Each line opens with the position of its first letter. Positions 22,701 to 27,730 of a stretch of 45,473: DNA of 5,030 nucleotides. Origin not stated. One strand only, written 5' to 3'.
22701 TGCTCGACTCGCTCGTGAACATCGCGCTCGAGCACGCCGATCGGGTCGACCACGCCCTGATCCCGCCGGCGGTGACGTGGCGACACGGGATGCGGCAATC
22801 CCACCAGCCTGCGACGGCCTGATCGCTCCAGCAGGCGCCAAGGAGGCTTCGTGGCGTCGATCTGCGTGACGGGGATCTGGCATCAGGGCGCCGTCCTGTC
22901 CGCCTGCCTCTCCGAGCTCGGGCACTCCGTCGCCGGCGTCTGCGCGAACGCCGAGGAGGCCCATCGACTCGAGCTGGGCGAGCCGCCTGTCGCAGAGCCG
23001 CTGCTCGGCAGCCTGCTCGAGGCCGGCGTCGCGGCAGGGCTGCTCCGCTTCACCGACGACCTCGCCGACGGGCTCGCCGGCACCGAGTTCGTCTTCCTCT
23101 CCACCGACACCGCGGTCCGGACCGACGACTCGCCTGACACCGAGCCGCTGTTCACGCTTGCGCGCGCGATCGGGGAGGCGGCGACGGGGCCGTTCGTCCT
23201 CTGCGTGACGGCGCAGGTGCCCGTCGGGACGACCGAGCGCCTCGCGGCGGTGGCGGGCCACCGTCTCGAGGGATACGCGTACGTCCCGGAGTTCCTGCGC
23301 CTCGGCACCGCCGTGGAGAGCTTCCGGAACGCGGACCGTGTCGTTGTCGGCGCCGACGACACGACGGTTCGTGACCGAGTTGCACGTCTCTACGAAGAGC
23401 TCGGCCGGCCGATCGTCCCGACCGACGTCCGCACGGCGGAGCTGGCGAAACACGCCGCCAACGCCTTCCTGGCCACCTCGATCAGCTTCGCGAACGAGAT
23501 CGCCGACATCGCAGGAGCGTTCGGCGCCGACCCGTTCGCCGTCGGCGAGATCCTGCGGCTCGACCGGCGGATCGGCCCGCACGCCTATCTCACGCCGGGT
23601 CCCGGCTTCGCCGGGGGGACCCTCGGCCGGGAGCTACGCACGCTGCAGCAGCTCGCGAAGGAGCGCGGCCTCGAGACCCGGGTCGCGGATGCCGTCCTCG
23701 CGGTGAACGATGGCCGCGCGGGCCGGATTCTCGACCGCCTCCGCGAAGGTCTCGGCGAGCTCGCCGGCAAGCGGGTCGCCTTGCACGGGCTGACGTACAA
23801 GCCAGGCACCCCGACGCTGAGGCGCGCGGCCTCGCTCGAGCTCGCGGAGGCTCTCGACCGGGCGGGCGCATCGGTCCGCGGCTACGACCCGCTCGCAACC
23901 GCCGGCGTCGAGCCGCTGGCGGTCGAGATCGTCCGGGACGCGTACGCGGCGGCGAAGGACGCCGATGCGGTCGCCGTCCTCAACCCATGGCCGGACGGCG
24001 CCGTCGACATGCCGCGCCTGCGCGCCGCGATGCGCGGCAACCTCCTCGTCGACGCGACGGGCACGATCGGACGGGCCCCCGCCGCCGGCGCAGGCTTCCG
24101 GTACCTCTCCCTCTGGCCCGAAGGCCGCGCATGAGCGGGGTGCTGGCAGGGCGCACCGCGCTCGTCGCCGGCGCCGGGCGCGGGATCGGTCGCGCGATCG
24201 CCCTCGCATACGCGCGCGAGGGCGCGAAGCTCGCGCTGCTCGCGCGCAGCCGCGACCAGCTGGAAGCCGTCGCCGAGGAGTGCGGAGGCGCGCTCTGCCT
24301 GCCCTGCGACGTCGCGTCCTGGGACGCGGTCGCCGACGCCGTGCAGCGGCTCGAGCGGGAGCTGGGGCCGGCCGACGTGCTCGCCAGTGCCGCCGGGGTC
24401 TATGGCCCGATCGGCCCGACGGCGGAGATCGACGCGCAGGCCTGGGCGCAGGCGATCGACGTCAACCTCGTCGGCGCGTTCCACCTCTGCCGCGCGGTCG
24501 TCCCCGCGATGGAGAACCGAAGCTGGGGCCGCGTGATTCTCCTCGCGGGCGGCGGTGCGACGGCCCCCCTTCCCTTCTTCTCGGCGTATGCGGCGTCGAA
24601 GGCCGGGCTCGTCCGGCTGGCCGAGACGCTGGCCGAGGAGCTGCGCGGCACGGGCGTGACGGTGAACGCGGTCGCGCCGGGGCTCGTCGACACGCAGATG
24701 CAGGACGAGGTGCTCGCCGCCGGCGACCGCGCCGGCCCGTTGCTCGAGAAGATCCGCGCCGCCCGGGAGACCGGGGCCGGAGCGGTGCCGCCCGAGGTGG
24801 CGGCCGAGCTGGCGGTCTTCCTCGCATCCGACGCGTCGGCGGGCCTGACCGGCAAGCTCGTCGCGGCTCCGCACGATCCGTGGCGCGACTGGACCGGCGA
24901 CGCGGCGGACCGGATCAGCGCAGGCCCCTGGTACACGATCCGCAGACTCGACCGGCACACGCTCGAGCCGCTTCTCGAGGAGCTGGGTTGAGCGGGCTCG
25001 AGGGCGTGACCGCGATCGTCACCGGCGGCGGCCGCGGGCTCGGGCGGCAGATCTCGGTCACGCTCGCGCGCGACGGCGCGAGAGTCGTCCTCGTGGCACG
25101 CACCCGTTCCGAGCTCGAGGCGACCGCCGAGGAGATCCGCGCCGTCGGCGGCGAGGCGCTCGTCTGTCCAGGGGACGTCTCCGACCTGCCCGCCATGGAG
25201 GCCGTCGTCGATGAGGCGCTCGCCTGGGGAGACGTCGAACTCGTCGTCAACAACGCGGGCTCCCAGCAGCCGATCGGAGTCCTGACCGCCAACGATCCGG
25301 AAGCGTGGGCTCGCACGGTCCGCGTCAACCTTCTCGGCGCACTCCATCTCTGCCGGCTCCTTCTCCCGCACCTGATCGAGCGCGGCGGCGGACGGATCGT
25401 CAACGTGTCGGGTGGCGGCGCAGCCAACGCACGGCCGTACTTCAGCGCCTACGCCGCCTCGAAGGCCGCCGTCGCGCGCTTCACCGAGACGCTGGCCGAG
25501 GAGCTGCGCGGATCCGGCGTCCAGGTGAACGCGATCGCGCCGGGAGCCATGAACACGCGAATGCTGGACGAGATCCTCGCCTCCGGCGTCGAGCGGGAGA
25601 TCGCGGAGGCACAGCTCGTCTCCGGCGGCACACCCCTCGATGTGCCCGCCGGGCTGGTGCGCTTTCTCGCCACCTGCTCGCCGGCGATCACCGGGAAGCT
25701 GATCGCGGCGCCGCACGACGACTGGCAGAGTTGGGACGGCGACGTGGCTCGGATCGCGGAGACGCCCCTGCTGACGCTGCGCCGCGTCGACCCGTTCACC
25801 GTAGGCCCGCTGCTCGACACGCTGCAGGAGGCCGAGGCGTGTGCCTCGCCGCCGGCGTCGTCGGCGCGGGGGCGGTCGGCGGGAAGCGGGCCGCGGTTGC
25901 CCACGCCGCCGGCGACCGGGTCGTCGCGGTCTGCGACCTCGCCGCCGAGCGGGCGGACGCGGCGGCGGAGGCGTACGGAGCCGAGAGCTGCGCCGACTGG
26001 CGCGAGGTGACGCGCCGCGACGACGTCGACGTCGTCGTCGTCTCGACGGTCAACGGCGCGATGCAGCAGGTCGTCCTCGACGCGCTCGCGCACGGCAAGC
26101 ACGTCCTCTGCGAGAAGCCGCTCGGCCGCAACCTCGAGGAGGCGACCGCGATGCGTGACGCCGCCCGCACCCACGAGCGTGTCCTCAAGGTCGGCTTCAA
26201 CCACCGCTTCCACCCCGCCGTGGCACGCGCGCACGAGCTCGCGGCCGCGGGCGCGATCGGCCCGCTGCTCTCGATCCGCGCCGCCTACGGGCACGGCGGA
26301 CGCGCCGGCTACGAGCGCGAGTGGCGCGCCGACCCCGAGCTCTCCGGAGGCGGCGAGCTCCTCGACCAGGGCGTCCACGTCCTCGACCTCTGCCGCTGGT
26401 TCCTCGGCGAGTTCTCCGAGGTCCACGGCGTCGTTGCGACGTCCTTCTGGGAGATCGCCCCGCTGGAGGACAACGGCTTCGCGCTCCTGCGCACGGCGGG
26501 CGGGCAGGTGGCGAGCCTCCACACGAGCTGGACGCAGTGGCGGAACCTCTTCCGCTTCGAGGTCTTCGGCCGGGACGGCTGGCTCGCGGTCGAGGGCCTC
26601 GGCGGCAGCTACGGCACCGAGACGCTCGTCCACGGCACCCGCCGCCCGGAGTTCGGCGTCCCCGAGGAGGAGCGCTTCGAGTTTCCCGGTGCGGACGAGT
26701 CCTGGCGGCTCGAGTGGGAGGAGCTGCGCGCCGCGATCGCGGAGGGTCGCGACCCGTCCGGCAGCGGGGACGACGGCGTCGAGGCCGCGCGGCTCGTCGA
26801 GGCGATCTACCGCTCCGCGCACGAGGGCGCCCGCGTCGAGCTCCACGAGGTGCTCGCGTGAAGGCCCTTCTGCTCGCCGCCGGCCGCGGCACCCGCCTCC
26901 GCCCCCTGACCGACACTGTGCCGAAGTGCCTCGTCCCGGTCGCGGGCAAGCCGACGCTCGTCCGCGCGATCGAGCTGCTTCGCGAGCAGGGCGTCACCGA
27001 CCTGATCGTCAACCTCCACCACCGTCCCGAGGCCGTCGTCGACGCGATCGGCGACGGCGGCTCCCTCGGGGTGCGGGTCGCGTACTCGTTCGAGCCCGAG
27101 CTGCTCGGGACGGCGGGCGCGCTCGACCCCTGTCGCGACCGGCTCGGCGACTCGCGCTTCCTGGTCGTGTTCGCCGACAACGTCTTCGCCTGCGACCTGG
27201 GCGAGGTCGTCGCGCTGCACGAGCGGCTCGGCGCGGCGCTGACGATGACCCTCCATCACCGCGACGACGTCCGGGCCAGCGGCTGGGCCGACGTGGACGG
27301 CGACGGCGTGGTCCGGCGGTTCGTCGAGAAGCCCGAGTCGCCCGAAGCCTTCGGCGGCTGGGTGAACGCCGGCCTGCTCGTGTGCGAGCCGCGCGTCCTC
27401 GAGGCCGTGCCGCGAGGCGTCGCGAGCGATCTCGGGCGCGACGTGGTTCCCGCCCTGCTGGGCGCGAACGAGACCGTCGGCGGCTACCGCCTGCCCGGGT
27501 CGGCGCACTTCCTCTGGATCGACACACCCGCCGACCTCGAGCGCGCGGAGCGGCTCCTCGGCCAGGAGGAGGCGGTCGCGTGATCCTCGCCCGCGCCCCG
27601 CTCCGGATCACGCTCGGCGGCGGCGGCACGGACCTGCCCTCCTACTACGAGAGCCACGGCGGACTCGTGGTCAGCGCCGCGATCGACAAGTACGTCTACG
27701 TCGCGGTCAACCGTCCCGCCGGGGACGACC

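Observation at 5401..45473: A ~40-kb Wzx/Wzy glycan locus combining UDP-, GDP- and CDP-activated unusual sugars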

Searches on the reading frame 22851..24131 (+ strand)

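Call 8: search_protein_families(library=pfam, proteins=[window:22851-24131:+])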
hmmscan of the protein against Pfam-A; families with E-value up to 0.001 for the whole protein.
window:22851-24131:+ (427 aa): 3 families
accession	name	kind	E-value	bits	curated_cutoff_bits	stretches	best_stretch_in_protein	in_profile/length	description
PF03721.20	UDPG_MGDP_dh_N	-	2.1e-24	86.6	27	1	3-178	2-185/187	UDP-glucose/GDP-mannose dehydrogenase family, NAD binding domain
PF00984.24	UDPG_MGDP_dh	-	2.1e-23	82.7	25.4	1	194-287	1-93/94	UDP-glucose/GDP-mannose dehydrogenase family, central domain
PF03720.21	UDPG_MGDP_dh_C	-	3e-17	63.3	30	1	310-405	1-100/103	UDP-glucose/GDP-mannose dehydrogenase family, UDP binding domain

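Call 11: search_protein_families(library=ncbifam, proteins=[window:22851-24131:+], max_evalue=0.00001)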
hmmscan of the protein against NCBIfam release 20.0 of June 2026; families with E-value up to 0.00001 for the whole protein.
window:22851-24131:+ (427 aa): 6 families
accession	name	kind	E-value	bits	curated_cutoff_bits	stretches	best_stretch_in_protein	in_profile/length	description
TIGR03026.1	NDP-sugDHase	subfamily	2.3e-78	263.8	189.8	1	3-402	2-411/413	nucleotide sugar dehydrogenase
NF047673.2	TeichurnBiosyTuaD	equivalog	1.1e-69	235.6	700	1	1-421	1-429/439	UDP-glucose 6-dehydrogenase TuaD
NF041297.1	UDPGDh_AglM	equivalog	2.2e-65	221.3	670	1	4-402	3-413/429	UDP-glucose 6-dehydrogenase AglM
NF040825.1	UDPMaNacDH_Arch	equivalog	2.8e-21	75.9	750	1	4-411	3-406/418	UDP-N-acetyl-D-mannosamine dehydrogenase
NF008286.0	PRK11064.1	equivalog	3.3e-20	72.1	459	1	3-338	5-352/420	UDP-N-acetyl-D-mannosamine dehydrogenase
NF011631.0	PRK15057.1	equivalog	1.7e-14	53.7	757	1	115-349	111-339/388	UDP-glucose 6-dehydrogenase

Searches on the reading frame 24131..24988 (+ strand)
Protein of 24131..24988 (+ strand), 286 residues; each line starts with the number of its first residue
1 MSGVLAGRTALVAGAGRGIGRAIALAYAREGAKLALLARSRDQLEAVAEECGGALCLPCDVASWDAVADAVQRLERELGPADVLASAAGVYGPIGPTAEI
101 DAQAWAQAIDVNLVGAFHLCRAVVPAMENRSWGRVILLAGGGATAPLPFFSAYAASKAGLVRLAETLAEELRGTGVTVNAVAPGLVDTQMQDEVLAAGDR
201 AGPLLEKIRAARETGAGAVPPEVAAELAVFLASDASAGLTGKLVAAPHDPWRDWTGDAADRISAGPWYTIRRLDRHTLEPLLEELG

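Call 8: search_protein_families(library=pfam, proteins=[window:24131-24988:+])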
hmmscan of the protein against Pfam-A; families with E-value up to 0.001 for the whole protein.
window:24131-24988:+ (286 aa): 5 families
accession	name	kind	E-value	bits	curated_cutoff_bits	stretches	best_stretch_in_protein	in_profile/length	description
PF00106.31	adh_short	-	1.6e-53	181.6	26.6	1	9-194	2-190/195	short chain dehydrogenase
PF13561.12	adh_short_C2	-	1.5e-50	172.4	27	1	14-243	1-228/236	Enoyl-(Acyl carrier protein) reductase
PF23441.1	SDR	-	2.3e-09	37.4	27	1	58-216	67-224/258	SDR-like rossmann domain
PF08659.16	KR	-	1e-08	35.8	22.6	1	9-182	2-174/180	KR domain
PF13460.12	NAD_binding_10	-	1.8e-06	28.4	27.2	1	14-188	1-148/184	NAD(P)H-binding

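Call 11: search_protein_families(library=ncbifam, proteins=[window:24131-24988:+], max_evalue=0.00001)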
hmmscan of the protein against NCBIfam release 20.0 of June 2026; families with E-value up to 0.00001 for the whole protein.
window:24131-24988:+ (286 aa): 226 families (the best 25 are shown)
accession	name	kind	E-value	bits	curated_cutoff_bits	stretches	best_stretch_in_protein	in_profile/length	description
NF009466.0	PRK12826.1-2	subfamily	1.2e-51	175.6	222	1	8-244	4-238/248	3-oxoacyl-ACP reductase FabG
NF005559.1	PRK07231.1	subfamily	1.2e-46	159.2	215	1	5-244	2-241/249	glucose 1-dehydrogenase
NF005806.0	PRK07666.1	equivalog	8.6e-45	152.9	286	1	4-193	4-196/239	3-ketoacyl-ACP reductase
NF005681.0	PRK07478.1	subfamily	8.1e-44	149.9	267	1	5-243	4-242/254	SDR family oxidoreductase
NF005309.0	PRK06841.1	subfamily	1.3e-43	149.4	286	1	5-242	13-244/255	GolD/DthD family dehydrogenase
TIGR03971.1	SDR_subfam_1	subfamily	2.2e-43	148.5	300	1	5-242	1-260/271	mycofactocin-coupled SDR family oxidoreductase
NF004198.0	PRK05653.1-3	equivalog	3.1e-42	144.7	296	1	4-244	4-240/248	3-oxoacyl-ACP reductase FabG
NF004791.0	PRK06138.1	equivalog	3.1e-42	144.6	312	1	5-244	3-243/252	SDR family oxidoreductase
TIGR01963.1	PHB_DH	subfamily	6e-42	143.7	307.05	1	8-245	2-247/255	3-hydroxybutyrate dehydrogenase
NF009093.0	PRK12429.1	subfamily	2e-41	142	258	1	5-244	3-250/259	3-hydroxybutyrate dehydrogenase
TIGR01830.1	3oxo_ACP_reduc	equivalog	6.2e-41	140.7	297.75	1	10-244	1-232/239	3-oxoacyl-[acyl-carrier-protein] reductase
NF004526.0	PRK05872.1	subfamily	1.1e-40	139.7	276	1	5-196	8-200/297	short-chain dehydrogenase/reductase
NF004203.0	PRK05653.2-4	subfamily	4.9e-40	137.5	313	1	5-242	4-248/260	3-oxoacyl-ACP reductase FabG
NF047923.1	pyridox_DH_SDR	equivalog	1.1e-39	136.5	325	1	6-245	2-235/243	pyridoxal 4-dehydrogenase, SDR-type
NF005672.0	PRK07454.1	equivalog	1.6e-39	135.5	234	1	8-203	7-207/241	SDR family oxidoreductase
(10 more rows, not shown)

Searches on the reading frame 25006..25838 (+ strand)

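Call 67: search_protein_families(library=pfam, proteins=[window:25006-25838:+], max_evalue=1)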
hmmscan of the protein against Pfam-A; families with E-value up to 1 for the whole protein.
window:25006-25838:+ (277 aa): 9 families
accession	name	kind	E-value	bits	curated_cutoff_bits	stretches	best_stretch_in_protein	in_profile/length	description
PF00106.31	adh_short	-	1.8e-54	184.6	26.6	1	2-190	2-190/195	short chain dehydrogenase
PF13561.12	adh_short_C2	-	3.2e-40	138.6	27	1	10-233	6-229/236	Enoyl-(Acyl carrier protein) reductase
PF08659.16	KR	-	3.1e-13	50.5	22.6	1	2-182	2-178/180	KR domain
PF01370.27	Epimerase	-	5.4e-05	23.2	20.9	1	4-180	2-176/240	NAD dependent epimerase/dehydratase family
PF13460.12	NAD_binding_10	-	0.00035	20.9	27.2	1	7-183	1-147/184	NAD(P)H-binding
PF13579.12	Glyco_trans_4_4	-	0.019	15.7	29.7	1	156-190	3-38/158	Glycosyl transferase 4-like domain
PF13439.12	Glyco_transf_4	-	0.02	15.4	28.5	0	156-186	4-34/170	Glycosyltransferase Family 4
PF02737.24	3HCDH_N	-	0.17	12.3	22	1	5-46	4-44/180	3-hydroxyacyl-CoA dehydrogenase, NAD binding domain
PF08643.16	DUF1776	-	0.32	10.8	25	1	89-183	104-200/294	Fungal family of unknown function (DUF1776)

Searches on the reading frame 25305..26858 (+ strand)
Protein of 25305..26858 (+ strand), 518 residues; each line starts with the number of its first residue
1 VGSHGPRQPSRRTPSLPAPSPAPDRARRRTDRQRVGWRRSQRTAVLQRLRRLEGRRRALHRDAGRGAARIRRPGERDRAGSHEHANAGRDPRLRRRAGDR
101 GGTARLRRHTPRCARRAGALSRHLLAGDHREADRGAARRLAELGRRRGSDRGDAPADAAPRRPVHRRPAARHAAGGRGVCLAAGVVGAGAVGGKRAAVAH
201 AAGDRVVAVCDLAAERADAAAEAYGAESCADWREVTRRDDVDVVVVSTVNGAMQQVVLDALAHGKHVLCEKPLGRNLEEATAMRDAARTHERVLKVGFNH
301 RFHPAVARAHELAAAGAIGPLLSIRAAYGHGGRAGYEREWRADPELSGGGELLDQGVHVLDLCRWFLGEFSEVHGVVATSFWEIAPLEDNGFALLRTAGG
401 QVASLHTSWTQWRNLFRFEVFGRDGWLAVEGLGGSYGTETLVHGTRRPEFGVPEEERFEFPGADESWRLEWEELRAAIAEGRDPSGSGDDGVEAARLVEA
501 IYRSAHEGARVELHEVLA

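Call 9: search_protein_families(library=pfam, proteins=[window:25305-26858:+])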
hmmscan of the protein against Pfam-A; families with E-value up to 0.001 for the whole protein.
window:25305-26858:+ (518 aa): 4 families
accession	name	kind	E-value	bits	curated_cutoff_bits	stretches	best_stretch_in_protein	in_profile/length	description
PF22725.1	GFO_IDH_MocA_C3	-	5.1e-29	101.2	27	1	307-427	2-123/124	GFO/IDH/MocA C-terminal domain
PF01408.29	GFO_IDH_MocA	-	1.5e-24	87.4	24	1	183-298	3-120/120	Oxidoreductase family, NAD-binding Rossmann fold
PF02894.22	GFO_IDH_MocA_C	-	1.4e-21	77.7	22.9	1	314-513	5-218/218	Oxidoreductase family, C-terminal alpha/beta domain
PF03447.22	NAD_binding_3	-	3.4e-07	31.4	24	1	187-291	1-110/116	Homoserine dehydrogenase, NAD binding domain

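Call 11: search_protein_families(library=ncbifam, proteins=[window:25305-26858:+], max_evalue=0.00001)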
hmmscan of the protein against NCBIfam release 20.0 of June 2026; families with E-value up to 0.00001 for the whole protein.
window:25305-26858:+ (518 aa): 9 families
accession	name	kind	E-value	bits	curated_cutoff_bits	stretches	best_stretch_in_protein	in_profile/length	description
NF052479.1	LevoglcsnDh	equivalog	9.4e-40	136.5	650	1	208-394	40-228/386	levoglucosan dehydrogenase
TIGR04380.1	myo_inos_iolG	equivalog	1e-39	136.4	355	1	182-511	3-329/330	inositol 2-dehydrogenase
NF040723.1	UDP-GlcNAcDh_Arch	equivalog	2e-29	103.1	450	1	182-495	2-291/302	UDP-N-acetylglucosamine 3-dehydrogenase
NF041392.1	XylDh_Gfo6_Halo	equivalog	9e-25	87.2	350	1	211-513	49-350/350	D-xylose 1-dehydrogenase Gfo6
NF052679.1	InsChiInosDhIolG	equivalog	3.8e-20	72.2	540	1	181-368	3-186/343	bifunctional inositol 2-dehydrogenase/D-chiro-inositol 1-dehydrogenase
NF058561.1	BT_2158_fam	equivalog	2.8e-13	49.3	750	1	186-326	41-182/487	glycoside 3-dehydrogenase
NF008607.0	PRK11579.1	subfamily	1.6e-11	43.8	330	1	224-372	48-194/346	oxidoreductase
NF058563.1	BT_2159_fam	equivalog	4.6e-10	39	650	1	184-382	4-198/350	disaccharide 3-dehydrogenase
NF007574.0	PRK10206.1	equivalog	1.5e-08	34.1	352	1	227-374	52-194/345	oxidoreductase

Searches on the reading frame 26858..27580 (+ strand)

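Call 9: search_protein_families(library=pfam, proteins=[window:26858-27580:+])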
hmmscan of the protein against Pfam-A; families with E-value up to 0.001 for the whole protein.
window:26858-27580:+ (241 aa): 2 families
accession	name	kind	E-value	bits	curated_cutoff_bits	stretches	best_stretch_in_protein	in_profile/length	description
PF00483.29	NTP_transferase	-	1.7e-33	116.6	21.2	1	2-222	1-228/245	Nucleotidyl transferase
PF12804.13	NTP_transf_3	-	3.5e-11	44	27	1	3-110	1-98/160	MobA-like NTP transferase domain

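Call 12: search_protein_families(library=ncbifam, proteins=[window:26858-27580:+], max_evalue=0.00001)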
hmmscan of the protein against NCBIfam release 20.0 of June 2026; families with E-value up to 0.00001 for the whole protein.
window:26858-27580:+ (241 aa): 26 families (the best 25 are shown)
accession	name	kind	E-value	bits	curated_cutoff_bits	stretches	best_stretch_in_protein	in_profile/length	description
NF052502.1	man1P_GTase_Rv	exception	2.8e-41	141.6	440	1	2-230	2-226/352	mannose-1-phosphate guanylyltransferase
NF041313.1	UDPGP_AglF_Halo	equivalog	1.9e-37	128.9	400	1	1-234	1-234/234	UTP--glucose-1-phosphate uridylyltransferase AglF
NF045761.1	NAMPUrTaseMurU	equivalog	2.5e-31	109.3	250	1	1-193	1-190/226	N-acetylmuramate alpha-1-phosphate uridylyltransferase MurU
TIGR03992.1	Arch_glmU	subfamily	3.2e-30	105.3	292.1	1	1-186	1-178/393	bifunctional sugar-1-phosphate nucleotidylyltransferase/acetyltransferase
TIGR01208.1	rmlA_long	equivalog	2.1e-29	102.5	320.25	1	2-186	1-184/353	glucose-1-phosphate thymidylyltransferase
NF049965.1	GlMnHpPGnyltfHddC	equivalog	9.4e-20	71.2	300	1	1-175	1-166/221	D-glycero-D-manno-heptose 1-phosphate guanosyltransferase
TIGR02623.1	G1P_cyt_trans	equivalog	4.7e-18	65.6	300.25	2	85-214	106-227/255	glucose-1-phosphate cytidylyltransferase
NF041173.1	Sug_nt_acttase_Thmprot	equivalog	2.1e-17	63.2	600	1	1-184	1-176/405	bifunctional sugar-1-phosphate nucleotidylyltransferase/acetyltransferase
TIGR01207.1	rmlA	equivalog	2.3e-17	63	360.65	1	2-183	1-182/286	glucose-1-phosphate thymidylyltransferase RfbA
NF045697.1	MurNAcPUrMurU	equivalog_domain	2.9e-15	56.3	370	1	4-189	1-188/229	N-acetylmuramate alpha-1-phosphate uridylyltransferase MurU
NF012024.0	PRK15480.1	equivalog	1.1e-13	51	588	1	2-175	5-178/292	glucose-1-phosphate thymidylyltransferase RfbA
NF010938.0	PRK14358.1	equivalog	2.6e-12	46.1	500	1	3-182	10-187/481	bifunctional N-acetylglucosamine-1-phosphate uridyltransferase/glucosamine-1-phosphate acetyltransferase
TIGR01099.1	galU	equivalog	7.2e-12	45.4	326.8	1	1-62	2-63/261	UTP--glucose-1-phosphate uridylyltransferase GalU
NF010935.0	PRK14355.1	equivalog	7.8e-12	44.5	718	1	2-182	5-184/459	bifunctional UDP-N-acetylglucosamine diphosphorylase/glucosamine-1-phosphate N-acetyltransferase GlmU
TIGR01173.1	glmU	equivalog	2.1e-11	43.4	366.85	1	1-183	1-179/452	bifunctional UDP-N-acetylglucosamine diphosphorylase/glucosamine-1-phosphate N-acetyltransferase GlmU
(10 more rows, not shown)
